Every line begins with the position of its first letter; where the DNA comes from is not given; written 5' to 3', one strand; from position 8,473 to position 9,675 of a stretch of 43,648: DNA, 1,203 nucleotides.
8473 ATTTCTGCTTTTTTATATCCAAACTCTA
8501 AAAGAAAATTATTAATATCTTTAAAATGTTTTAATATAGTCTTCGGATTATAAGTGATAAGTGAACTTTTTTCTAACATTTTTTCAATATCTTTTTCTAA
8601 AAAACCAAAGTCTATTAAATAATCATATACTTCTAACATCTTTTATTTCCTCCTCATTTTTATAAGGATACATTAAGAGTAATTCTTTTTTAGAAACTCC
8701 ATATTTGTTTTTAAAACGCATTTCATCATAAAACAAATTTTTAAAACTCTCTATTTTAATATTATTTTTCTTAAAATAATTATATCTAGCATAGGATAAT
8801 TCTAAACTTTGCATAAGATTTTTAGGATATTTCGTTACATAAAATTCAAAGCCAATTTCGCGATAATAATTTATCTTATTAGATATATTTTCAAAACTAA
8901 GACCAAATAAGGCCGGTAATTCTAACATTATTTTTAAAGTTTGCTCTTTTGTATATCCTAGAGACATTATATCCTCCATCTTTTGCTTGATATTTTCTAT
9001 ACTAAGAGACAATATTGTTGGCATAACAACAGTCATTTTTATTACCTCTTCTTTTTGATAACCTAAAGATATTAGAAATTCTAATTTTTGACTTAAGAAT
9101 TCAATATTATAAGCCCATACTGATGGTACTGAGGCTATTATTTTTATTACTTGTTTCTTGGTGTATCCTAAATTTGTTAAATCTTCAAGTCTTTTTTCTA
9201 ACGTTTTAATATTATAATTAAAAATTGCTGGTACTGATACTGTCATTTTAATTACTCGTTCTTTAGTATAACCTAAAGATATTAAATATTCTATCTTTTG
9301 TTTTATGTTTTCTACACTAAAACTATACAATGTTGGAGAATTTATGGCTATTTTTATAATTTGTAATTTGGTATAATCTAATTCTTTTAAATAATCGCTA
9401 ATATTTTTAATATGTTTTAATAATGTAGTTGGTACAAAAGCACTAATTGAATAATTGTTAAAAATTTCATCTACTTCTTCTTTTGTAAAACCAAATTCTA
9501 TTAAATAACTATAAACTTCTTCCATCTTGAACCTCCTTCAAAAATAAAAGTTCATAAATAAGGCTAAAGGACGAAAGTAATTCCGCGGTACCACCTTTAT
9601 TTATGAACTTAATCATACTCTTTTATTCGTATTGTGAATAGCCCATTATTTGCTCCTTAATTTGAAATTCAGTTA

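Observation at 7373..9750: A Phe-specific T-box leader drives three mTERF-repeat genes placed ahead of pheS-pheT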

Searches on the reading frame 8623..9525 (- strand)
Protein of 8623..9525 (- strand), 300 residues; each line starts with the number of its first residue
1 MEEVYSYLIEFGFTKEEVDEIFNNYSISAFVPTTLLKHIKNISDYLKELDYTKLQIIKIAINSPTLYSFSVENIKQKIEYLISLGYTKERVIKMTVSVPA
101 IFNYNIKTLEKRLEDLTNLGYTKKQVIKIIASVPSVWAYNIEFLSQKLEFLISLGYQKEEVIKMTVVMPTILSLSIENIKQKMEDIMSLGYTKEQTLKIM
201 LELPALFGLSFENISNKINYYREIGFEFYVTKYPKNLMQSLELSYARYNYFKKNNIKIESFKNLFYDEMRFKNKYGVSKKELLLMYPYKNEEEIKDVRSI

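Call 5: search_protein_families(library=pfam, proteins=[window:8623-9525:-], max_evalue=1)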
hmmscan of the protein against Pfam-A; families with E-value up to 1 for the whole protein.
window:8623-9525:- (300 aa): 15 families
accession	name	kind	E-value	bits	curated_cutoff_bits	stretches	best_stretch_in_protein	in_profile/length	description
PF02536.19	mTERF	-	1.3e-29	103.5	23.1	2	107-256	144-296/314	mTERF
PF00627.37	UBA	-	1.2e-07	31.8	22.4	0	110-128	3-21/37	UBA/TS-N domain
PF07499.19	RuvA_C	-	7.9e-07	29.9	24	0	116-133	10-27/47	RuvA, C-terminal domain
PF18039.7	UBA_6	-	1.8e-06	28.3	23.5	0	111-130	3-22/42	UBA-like domain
PF02687.27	FtsX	-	1.2e-05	25.8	25.5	1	66-102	18-54/120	FtsX-like permease C-terminal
PF19355.4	DUF5932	-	1.8e-05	25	23.7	1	64-138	26-95/111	Family of unknown function (DUF5932)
PF22567.2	UBA_9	-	0.00024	21.4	27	0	75-94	6-25/43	UBA-like domain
PF23255.1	DUF7070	-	0.0014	18.7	27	0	120-134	18-32/49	Domain of unknown function (DUF7070)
PF11372.14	DUF3173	-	0.0058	16.9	25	0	184-200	6-22/58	Domain of unknown function (DUF3173)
PF01191.24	RNA_pol_Rpb5_C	-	0.03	14.5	23.5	0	14-66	16-64/73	RNA polymerase Rpb5, C-terminal domain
PF22562.2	UBA_7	-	0.032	14.6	27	0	110-128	2-20/48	UBA-like domain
PF01255.24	Prenyltransf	-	0.042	13.8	27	0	57-81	35-62/219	Putative undecaprenyl diphosphate synthase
PF24899.1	UBA_DHX29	-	0.14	12.4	27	1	2-24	3-25/55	ATP-dependent RNA helicase DHX29, UBA domain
PF03069.20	FmdA_AmdA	-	0.32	10.3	27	0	73-96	320-343/373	Acetamidase/Formamidase family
PF10557.15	Cullin_Nedd8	-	0.82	10.2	36.9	0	67-86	37-56/63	Cullin protein neddylation domain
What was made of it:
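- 8623..9525 (-): pTERF-A: 300-aa mTERF-fold protein, pI 8.7. PF02536 at 103.5 bits (call 5).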

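Call 11: find_homologous_proteins(query=window:8623-9525:-)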
Query window:8623-9525:- (300 aa): 123 proteins with E <= 0.001 among 2065 candidates; the best 120 are listed.
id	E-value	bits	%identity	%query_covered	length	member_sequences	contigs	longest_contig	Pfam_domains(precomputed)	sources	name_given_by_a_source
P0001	1.1e-98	348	51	99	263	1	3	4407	PF28576.1,PF02536.20,PF00627.38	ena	-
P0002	4.5e-91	323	41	96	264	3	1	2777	PF02536.20,PF07499.20,PF22567.3,PF08542.17,PF00627.38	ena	-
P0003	1.5e-83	298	40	99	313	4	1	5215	PF28576.1,PF02536.20,PF07499.20,PF22567.3,PF08542.17,PF00627.38,PF28167.1,PF26143.1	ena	-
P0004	2.9e-78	281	40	81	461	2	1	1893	PF02536.20,PF00627.38,PF08069.18,PF28167.1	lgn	-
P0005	1.4e-76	275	48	99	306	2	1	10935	PF28576.1,PF02536.20,PF07499.20,PF22567.3,PF11372.15,PF08542.17,PF10557.16,PF00627.38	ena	-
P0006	1.5e-73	265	43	99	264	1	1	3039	PF28576.1,PF02536.20,PF07499.20,PF11372.15,PF18039.8,PF00627.38,PF10440.16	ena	-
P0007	2.1e-72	262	40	100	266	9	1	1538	PF02536.20,PF07499.20,PF22567.3,PF08542.17,PF00627.38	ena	-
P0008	1.4e-71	259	40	95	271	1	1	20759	PF28576.1,PF02536.20,PF07499.20,PF22567.3,PF08542.17,PF00627.38,PF28167.1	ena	-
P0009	9.9e-71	256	38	95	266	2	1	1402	PF02536.20,PF07499.20,PF22567.3,PF08542.17,PF00627.38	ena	-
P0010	2.4e-70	255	45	99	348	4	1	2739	PF28576.1,PF02536.20,PF07499.20,PF22567.3,PF08542.17,PF00627.38,PF08069.18,PF28167.1,PF26143.1,PF10440.16,PF09813.15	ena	-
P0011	4.5e-70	254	40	58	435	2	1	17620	PF02536.20,PF07499.20,PF00627.38,PF19355.5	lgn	-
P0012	1.2e-69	253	45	93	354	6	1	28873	PF02536.20,PF27132.1,PF07499.20,PF22567.3,PF18039.8,PF00627.38,PF28167.1,PF23289.2,PF10440.16,PF23255.2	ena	-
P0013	3.0e-68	248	43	100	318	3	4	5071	PF28576.1,PF02536.20,PF07499.20,PF22567.3,PF08542.17,PF00627.38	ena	-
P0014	5.7e-68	247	36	97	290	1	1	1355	PF02536.20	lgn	-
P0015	6.2e-68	247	46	96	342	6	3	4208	PF02536.20,PF07499.20,PF22567.3,PF18039.8,PF00627.38,PF28167.1,PF10440.16,PF23255.2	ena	-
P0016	6.3e-68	247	46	73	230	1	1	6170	PF02536.20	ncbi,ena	-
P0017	6.9e-68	247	34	94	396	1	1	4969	PF02536.20,PF07499.20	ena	-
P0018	1.4e-67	246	44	99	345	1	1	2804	PF02536.20,PF07499.20,PF22567.3,PF18039.8,PF02687.28,PF00627.38,PF20155.5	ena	-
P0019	1.5e-67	246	43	97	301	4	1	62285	PF28576.1,PF02536.20,PF22567.3,PF00627.38,PF13739.12,PF28167.1,PF26143.1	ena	-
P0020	4.0e-67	244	44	97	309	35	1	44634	PF02536.20,PF22567.3,PF18039.8,PF00627.38,PF02787.26,PF16701.11,PF23255.2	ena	-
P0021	3.8e-66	241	43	94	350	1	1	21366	PF02536.20,PF07499.20,PF00627.38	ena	-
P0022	1.1e-64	236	45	94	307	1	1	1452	PF02536.20,PF07499.20,PF22567.3,PF18039.8,PF00627.38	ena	-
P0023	2.4e-64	235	42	95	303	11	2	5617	PF28576.1,PF02536.20,PF07499.20,PF22567.3,PF08542.17,PF18039.8,PF10557.16,PF00627.38,PF28167.1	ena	-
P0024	2.5e-64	235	44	70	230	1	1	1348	PF02536.20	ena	-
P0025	6.7e-64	234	43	94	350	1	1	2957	PF02536.20,PF00627.38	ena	-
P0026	4.6e-63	231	44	93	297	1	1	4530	PF02536.20,PF07499.20,PF22567.3,PF18039.8,PF00627.38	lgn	-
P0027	1.1e-62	230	41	100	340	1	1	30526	PF02536.20,PF07499.20,PF08542.17,PF18039.8,PF10440.16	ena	-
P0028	9.2e-62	227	39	96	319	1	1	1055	PF02536.20,PF07499.20,PF18039.8,PF00627.38,PF22182.3,PF10440.16,PF09813.15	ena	-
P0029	1.8e-61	226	39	94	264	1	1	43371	PF02536.20,PF22567.3,PF00627.38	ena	-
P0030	2.7e-60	222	42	70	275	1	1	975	PF02536.20,PF00627.38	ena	-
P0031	5.9e-60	221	39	97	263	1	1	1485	PF02536.20,PF00627.38,PF28167.1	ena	-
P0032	3.9e-59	218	42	70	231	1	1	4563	PF02536.20,PF22567.3,PF18039.8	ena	-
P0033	7.6e-59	217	41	95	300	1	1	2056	PF02536.20,PF07499.20,PF18039.8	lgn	-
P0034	1.1e-58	217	44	96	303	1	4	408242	PF02536.20,PF07499.20,PF18039.8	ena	-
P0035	2.6e-58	215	41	76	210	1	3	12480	PF02536.20,PF22567.3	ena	-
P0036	6.3e-58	214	43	70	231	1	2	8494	PF02536.20,PF22567.3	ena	-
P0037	1.4e-57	213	37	95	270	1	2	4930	PF02536.20,PF07499.20,PF22567.3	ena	-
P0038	3.0e-57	212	43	70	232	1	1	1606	PF02536.20,PF22567.3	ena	-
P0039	4.4e-57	211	39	100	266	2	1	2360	PF02536.20,PF07499.20,PF22567.3,PF08542.17,PF00627.38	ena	-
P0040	5.0e-57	211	42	70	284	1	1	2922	PF02536.20,PF07499.20,PF00627.38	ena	-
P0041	7.0e-57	211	47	73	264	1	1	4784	PF02536.20,PF22567.3,PF00627.38,PF23255.2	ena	-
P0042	4.1e-56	208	42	70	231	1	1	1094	PF02536.20,PF07499.20,PF22567.3,PF00627.38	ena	-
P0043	1.2e-55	207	38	100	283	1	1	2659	PF02536.20,PF07499.20,PF22567.3,PF08542.17,PF00627.38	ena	-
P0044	3.4e-55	205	39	98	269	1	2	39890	PF28576.1,PF02536.20,PF07499.20,PF22567.3,PF00627.38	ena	-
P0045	6.2e-55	204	39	94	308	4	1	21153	PF02536.20,PF07499.20,PF00627.38,PF10440.16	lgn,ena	-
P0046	4.7e-54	201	35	94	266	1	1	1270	PF02536.20,PF07499.20,PF10440.16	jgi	-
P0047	5.5e-54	201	57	55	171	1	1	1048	PF02536.20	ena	-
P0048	3.2e-53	199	38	95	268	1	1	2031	PF28576.1,PF02536.20,PF07499.20,PF22567.3,PF08542.17,PF18039.8,PF00627.38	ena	-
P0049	4.7e-53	198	42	84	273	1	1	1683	PF28576.1,PF02536.20,PF00627.38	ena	-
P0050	6.4e-53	198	41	95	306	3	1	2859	PF02536.20,PF23255.2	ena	-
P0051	1.1e-52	197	37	95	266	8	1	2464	PF02536.20,PF07499.20,PF22567.3,PF00627.38,PF28167.1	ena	-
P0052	1.9e-52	196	45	57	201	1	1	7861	PF02536.20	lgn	-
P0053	2.0e-52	196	37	99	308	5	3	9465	PF02536.20,PF19355.5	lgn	-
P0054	2.1e-51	193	41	70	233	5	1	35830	PF02536.20,PF07499.20,PF22567.3,PF00627.38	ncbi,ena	-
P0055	5.3e-51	191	44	70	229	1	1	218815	PF02536.20,PF22567.3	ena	-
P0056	7.8e-51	191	36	96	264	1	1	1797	PF02536.20,PF07499.20,PF22567.3,PF08542.17,PF00627.38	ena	-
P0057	4.6e-50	188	39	61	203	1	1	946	PF02536.20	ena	-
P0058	6.4e-50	188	45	58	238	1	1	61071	PF02536.20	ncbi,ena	-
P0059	8.5e-50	188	41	70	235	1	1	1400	PF02536.20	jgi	-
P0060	6.0e-49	185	36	94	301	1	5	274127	PF02536.20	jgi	-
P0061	1.0e-48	184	40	68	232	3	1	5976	PF02536.20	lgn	-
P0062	1.2e-48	184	46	65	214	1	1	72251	PF02536.20,PF10557.16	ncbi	-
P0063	2.1e-48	183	41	70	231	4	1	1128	PF02536.20,PF07499.20,PF00627.38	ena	-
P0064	6.1e-48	181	42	69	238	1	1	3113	PF02536.20,PF07499.20,PF22567.3,PF08542.17,PF00627.38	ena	-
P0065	1.1e-47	181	45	65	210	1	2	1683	PF02536.20,PF22567.3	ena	-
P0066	1.3e-47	180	41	57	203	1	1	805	PF02536.20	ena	-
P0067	6.6e-47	178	36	94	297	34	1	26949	PF02536.20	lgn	-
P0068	7.3e-47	178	44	65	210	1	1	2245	PF28576.1,PF02536.20,PF07499.20,PF22567.3,PF08542.17,PF10557.16,PF00627.38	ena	-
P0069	3.3e-46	176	40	70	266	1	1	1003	PF02536.20,PF07499.20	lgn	-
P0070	6.5e-46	175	44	69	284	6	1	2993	PF02536.20,PF07499.20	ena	-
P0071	4.4e-45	172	43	68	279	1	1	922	PF02536.20,PF07499.20,PF00627.38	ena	-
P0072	7.8e-45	171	43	65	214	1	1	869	PF02536.20,PF22567.3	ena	-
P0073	8.4e-45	171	43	68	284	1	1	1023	PF02536.20,PF07499.20,PF22567.3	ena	-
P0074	9.7e-45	171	45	69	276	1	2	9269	PF02536.20,PF07499.20,PF00627.38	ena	-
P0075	1.1e-44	171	44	70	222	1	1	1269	PF02536.20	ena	-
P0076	1.4e-44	170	44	70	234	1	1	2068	PF02536.20,PF07499.20,PF22567.3,PF08542.17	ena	-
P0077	3.0e-44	169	44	69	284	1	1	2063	PF02536.20,PF07499.20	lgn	-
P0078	2.1e-43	167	42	69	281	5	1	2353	PF02536.20,PF07499.20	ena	-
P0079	6.2e-43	165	34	98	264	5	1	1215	PF02536.20,PF07499.20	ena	-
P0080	6.7e-42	162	33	98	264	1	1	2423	PF02536.20,PF07499.20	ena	-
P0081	8.0e-42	161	40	70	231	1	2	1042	PF02536.20,PF19355.5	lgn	-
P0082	4.1e-41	159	41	70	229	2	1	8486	PF02536.20,PF22567.3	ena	-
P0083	1.0e-40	158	39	57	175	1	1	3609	PF02536.20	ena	-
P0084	3.4e-40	156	31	97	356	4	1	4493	PF02536.20,PF01381.29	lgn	-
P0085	1.3e-39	154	42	74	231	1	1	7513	PF02536.20,PF22567.3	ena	-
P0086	2.4e-38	150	44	53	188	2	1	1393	PF02536.20,PF07499.20,PF22567.3,PF08542.17,PF18039.8,PF00627.38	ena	-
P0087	8.4e-38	148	44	57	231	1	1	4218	PF02536.20,PF07499.20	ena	-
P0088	2.1e-37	147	43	59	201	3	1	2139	PF02536.20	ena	-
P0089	2.6e-37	147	44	59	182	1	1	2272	PF02536.20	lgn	-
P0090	6.9e-36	142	43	60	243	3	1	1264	PF02536.20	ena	-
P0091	1.2e-35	141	46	57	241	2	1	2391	PF02536.20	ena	-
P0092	1.4e-35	141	43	60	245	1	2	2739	PF02536.20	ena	-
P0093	2.5e-35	140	45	57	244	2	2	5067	PF02536.20,PF07499.20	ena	-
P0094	2.6e-35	140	45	56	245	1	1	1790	PF02536.20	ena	-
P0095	2.6e-35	140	45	57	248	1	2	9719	PF02536.20,PF07499.20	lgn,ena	-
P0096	3.3e-35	140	44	57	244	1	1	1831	PF02536.20,PF07499.20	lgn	-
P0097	3.3e-35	140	51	45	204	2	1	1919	PF02536.20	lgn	-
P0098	5.6e-35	139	45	57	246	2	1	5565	PF02536.20,PF07499.20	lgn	-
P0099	9.0e-35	138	44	55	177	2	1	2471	PF02536.20,PF22567.3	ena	-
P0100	1.2e-34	138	46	53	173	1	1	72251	PF02536.20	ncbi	-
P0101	4.2e-34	136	43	60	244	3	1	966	PF02536.20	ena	-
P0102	4.5e-34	136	46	57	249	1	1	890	PF02536.20,PF07499.20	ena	-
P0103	9.2e-34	135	42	54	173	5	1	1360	PF02536.20,PF22567.3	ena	-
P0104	1.9e-33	134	48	50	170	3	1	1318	PF02536.20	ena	-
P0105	2.4e-33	134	45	58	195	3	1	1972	PF02536.20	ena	-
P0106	2.8e-33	133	45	58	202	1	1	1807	PF02536.20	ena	-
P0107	4.5e-33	133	44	57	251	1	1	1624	PF02536.20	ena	-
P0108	1.4e-32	131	45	53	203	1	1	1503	PF02536.20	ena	-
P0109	1.7e-32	131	42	62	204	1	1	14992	PF02536.20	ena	-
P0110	2.4e-32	130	44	57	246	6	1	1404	PF02536.20,PF07499.20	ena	-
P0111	3.9e-32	130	42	62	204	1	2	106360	PF02536.20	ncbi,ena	-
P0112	5.1e-32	129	43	61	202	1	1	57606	PF02536.20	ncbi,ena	-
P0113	6.3e-32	129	42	37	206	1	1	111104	PF02536.20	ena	-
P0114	2.3e-31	127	44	54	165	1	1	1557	PF02536.20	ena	-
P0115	3.0e-27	114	39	57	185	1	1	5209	PF02536.20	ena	-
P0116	9.8e-27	112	43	33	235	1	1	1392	PF02536.20,PF07499.20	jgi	-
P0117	5.5e-23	100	37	57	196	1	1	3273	PF02536.20,PF07499.20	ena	-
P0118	1.2e-22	98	41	47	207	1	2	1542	PF02536.20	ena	-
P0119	7.6e-22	96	38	46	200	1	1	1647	PF02536.20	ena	-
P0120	5.1e-21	93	39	45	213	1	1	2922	PF02536.20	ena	-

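Call 14: find_encoding_contigs(protein=window:8623-9525:-, flank=10000, max_places=6)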
Protein window:8623-9525:- (300 aa): 8 contigs read that carry it; 6 places shown.
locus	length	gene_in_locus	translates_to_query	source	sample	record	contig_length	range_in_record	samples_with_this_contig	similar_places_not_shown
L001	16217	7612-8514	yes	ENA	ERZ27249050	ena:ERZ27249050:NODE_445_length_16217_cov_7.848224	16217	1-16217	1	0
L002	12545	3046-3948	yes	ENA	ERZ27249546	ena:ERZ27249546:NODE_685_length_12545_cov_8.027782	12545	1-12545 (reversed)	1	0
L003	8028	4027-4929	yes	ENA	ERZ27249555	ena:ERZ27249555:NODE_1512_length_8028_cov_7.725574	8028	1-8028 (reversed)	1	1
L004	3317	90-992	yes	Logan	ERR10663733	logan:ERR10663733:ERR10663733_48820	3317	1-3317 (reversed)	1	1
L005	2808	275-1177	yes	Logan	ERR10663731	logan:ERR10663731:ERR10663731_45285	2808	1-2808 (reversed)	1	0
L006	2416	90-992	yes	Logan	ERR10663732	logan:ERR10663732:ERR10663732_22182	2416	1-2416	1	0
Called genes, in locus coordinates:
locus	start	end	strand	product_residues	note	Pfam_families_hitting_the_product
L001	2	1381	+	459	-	?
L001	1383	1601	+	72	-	PF03840:SecG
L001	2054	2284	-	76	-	PF12844:HTH_19, PF13443:HTH_26, PF01381:HTH_3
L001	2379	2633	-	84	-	PF13560:HTH_31 (weak), PF12844:HTH_19, PF01381:HTH_3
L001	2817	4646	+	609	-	-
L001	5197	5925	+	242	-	-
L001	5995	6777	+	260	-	-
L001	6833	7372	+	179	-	PF00210:Ferritin (faint), PF02915:Rubrerythrin, PF21349:RUBY_RBDX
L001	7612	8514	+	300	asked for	-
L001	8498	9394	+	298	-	-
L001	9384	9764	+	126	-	-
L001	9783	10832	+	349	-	PF02912:Phe_tRNA-synt_N, PF01409:tRNA-synt_2d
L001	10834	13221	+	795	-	PF01588:tRNA_bind, PF03483:B3_4, PF03484:B5, PF17759:tRNA_synthFbeta, PF03147:FDX-ACB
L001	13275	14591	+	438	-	-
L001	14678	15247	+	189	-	-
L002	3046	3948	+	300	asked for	-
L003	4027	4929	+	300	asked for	-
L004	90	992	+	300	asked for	-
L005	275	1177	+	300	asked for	-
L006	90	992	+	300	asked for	-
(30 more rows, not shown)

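Call 17: find_encoding_contigs(protein=P0034, flank=6000, max_places=3)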
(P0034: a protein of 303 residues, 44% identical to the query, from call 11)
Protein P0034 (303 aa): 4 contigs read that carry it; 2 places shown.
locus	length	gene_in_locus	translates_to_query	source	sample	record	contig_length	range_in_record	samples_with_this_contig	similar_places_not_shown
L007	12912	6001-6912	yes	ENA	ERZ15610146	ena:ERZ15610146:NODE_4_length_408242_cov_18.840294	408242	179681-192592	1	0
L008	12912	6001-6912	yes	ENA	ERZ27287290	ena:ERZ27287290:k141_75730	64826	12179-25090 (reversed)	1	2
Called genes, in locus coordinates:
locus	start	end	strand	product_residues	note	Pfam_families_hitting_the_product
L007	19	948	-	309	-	PF01841:Transglut_core (weak)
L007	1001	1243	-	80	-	PF01649:Ribosomal_S20p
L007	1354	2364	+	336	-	PF03418:Peptidase_A25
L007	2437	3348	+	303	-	PF07454:SpoIIP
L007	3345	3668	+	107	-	-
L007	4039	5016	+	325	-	PF00579:tRNA-synt_1b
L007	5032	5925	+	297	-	PF00009:GTP_EFTU, PF01926:MMR_HSR1, PF02421:FeoB_N, PF03193:RsgA_GTPase (faint), PF04548:AIG1, PF10662:PduV-EutP (weak), PF00350:Dynamin_N (weak), PF07650:KH_2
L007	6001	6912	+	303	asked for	PF02536:mTERF, PF07499:RuvA_C (faint), PF18039:UBA_6 (faint), PF02536:mTERF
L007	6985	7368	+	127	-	PF02536:mTERF (weak)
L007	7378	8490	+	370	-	-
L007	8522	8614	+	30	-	-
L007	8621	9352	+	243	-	PF11967:RecO_N, PF02565:RecO_C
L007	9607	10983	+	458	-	PF28494:GlyRS_ins_1 (faint), PF00587:tRNA-synt_2b, PF03129:HGTP_anticodon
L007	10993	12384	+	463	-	-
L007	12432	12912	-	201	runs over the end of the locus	PF00163:Ribosomal_S4, PF01479:S4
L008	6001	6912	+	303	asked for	PF02536:mTERF, PF07499:RuvA_C (faint), PF18039:UBA_6 (faint), PF02536:mTERF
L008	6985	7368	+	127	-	PF02536:mTERF (weak)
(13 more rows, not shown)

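Call 18: find_encoding_contigs(protein=P0062, flank=6000, max_places=3)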
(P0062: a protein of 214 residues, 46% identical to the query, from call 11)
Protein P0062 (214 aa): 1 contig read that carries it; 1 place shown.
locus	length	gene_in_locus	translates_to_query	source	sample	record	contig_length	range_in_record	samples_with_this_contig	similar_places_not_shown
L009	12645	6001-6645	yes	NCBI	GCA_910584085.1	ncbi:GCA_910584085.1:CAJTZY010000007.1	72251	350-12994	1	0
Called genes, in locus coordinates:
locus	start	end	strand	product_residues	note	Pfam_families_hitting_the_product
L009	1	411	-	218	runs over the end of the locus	PF01066:CDP-OH_P_transf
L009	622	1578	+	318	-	PF07454:SpoIIP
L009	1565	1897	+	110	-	-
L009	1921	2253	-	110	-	-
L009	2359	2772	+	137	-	PF01029:NusB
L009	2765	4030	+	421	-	PF13742:tRNA_anti_2, PF01336:tRNA_anti-codon, PF02601:Exonuc_VII_L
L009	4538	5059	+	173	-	PF02536:mTERF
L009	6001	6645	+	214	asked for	PF02536:mTERF (weak), PF10557:Cullin_Nedd8 (faint), PF02536:mTERF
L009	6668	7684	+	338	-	-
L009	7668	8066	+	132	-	PF02536:mTERF (weak)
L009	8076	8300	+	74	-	PF02609:Exonuc_VII_S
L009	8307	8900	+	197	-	-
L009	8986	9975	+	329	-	PF13180:PDZ_2, PF05580:Peptidase_S55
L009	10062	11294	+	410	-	PF04542:Sigma70_r2, PF04539:Sigma70_r3 (weak), PF04545:Sigma70_r4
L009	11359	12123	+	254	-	PF04542:Sigma70_r2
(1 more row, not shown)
